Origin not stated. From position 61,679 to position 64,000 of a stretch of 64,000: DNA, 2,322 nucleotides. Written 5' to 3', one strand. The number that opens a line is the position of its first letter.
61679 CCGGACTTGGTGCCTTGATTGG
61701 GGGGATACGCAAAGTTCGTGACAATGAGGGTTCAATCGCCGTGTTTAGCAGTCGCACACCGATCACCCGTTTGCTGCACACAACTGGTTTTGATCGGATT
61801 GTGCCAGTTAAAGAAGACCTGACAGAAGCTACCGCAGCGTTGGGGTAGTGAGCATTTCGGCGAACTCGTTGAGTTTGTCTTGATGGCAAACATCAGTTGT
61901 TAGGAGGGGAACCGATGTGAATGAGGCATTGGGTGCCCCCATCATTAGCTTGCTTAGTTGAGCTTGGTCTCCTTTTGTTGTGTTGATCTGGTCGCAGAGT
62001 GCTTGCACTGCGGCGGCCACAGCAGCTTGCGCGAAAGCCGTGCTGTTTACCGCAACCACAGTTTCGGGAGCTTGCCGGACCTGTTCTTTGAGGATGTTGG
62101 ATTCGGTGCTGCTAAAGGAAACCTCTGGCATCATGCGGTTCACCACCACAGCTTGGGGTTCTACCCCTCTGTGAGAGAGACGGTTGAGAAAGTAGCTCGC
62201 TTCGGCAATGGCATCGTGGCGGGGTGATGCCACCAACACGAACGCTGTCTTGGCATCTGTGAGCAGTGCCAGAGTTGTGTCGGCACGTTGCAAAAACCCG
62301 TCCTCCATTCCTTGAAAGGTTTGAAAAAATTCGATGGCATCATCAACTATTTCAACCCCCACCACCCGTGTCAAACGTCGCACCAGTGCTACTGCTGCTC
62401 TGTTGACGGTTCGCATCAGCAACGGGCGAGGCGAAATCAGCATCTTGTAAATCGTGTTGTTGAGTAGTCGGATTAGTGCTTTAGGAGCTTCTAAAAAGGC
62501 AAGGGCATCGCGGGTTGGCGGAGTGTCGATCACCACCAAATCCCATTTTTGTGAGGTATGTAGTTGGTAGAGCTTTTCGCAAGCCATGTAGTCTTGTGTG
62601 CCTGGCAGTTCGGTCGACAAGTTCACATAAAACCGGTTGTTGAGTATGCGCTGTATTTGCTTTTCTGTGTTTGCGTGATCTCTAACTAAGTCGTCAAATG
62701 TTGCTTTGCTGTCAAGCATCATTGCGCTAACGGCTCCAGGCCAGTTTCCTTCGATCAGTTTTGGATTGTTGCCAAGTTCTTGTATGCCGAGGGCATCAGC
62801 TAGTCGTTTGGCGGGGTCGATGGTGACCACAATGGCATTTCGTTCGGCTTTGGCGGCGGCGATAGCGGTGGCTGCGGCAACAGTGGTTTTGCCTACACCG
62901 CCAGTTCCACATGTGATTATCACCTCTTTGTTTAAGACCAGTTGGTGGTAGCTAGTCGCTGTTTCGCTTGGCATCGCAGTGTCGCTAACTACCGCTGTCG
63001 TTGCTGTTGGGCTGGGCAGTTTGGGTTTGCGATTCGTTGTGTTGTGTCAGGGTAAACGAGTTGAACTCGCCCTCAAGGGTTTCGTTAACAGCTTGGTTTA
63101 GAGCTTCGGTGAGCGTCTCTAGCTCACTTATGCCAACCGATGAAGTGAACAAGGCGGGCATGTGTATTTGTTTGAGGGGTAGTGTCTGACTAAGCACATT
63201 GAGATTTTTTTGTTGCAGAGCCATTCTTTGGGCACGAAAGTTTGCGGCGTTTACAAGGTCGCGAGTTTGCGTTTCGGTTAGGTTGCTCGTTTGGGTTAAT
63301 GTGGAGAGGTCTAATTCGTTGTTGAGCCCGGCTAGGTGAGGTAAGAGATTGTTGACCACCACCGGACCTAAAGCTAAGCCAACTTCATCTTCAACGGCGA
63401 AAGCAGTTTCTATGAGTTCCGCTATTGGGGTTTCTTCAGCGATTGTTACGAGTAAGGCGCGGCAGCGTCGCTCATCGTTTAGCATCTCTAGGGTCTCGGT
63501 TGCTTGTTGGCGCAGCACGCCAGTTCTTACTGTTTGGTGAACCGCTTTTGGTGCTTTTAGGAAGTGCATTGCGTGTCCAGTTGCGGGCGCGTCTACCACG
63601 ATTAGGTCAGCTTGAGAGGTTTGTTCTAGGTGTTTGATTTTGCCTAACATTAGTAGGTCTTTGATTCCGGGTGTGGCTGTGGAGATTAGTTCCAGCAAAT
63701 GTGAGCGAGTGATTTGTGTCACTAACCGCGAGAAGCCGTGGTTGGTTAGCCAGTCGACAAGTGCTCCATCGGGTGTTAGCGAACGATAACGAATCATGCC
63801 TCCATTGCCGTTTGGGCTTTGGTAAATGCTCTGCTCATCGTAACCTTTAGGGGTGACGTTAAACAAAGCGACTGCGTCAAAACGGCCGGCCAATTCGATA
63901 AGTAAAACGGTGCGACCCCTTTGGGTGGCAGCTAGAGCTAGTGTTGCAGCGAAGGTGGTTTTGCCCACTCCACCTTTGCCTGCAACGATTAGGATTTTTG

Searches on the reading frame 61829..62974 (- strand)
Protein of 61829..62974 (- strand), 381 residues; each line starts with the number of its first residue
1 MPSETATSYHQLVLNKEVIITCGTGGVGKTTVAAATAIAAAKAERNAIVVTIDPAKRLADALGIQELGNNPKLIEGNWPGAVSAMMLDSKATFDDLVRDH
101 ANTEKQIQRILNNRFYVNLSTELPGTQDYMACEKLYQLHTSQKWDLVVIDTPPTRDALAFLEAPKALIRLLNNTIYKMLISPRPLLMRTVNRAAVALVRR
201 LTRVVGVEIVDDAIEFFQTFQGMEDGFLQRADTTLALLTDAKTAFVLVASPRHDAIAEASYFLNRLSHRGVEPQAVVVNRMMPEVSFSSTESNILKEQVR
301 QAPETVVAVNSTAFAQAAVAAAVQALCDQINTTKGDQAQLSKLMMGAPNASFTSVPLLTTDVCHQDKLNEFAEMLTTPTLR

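Call 33: search_protein_families(library=pfam, proteins=[window:61829-62974:-])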
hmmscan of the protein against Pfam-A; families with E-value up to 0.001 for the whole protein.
window:61829-62974:- (381 aa): 5 families
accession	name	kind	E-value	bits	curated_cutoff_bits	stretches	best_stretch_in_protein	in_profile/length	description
PF02374.21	ArsA_ATPase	-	2e-37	129.5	24.3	1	17-288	2-252/305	Anion-transporting ATPase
PF13614.12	AAA_31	-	7.4e-09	36.2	27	1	18-159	4-133/177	AAA domain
PF01656.29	CbiA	-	3.6e-08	33.9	25.4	1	18-120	1-88/125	CobQ/CobB/MinD/ParA nucleotide binding domain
PF10609.15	ParA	-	3.7e-05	23.7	27.1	0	16-53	4-41/246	NUBPL iron-transfer P-loop NTPase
PF02562.22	PhoH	-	5.2e-05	23.3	27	1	7-69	10-72/205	PhoH-like protein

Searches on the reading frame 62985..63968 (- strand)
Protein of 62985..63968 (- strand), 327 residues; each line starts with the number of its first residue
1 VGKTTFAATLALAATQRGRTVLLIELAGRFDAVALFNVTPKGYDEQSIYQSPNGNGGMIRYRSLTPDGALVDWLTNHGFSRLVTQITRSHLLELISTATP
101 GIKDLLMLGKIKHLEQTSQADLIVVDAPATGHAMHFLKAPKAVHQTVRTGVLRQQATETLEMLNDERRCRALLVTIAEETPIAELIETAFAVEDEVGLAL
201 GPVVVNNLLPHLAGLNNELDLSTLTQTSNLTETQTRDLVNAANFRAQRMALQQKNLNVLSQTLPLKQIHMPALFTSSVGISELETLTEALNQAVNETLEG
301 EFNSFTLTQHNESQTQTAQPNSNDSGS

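Call 33: search_protein_families(library=pfam, proteins=[window:62985-63968:-])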
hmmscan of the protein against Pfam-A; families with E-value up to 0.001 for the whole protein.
window:62985-63968:- (327 aa): 2 families
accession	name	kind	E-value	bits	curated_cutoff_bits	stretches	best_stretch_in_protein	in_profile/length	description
PF02374.21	ArsA_ATPase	-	3.8e-12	46.5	24.3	1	89-148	94-153/305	Anion-transporting ATPase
PF01656.29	CbiA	-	0.00031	21.1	25.4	1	2-291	11-66/125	CobQ/CobB/MinD/ParA nucleotide binding domain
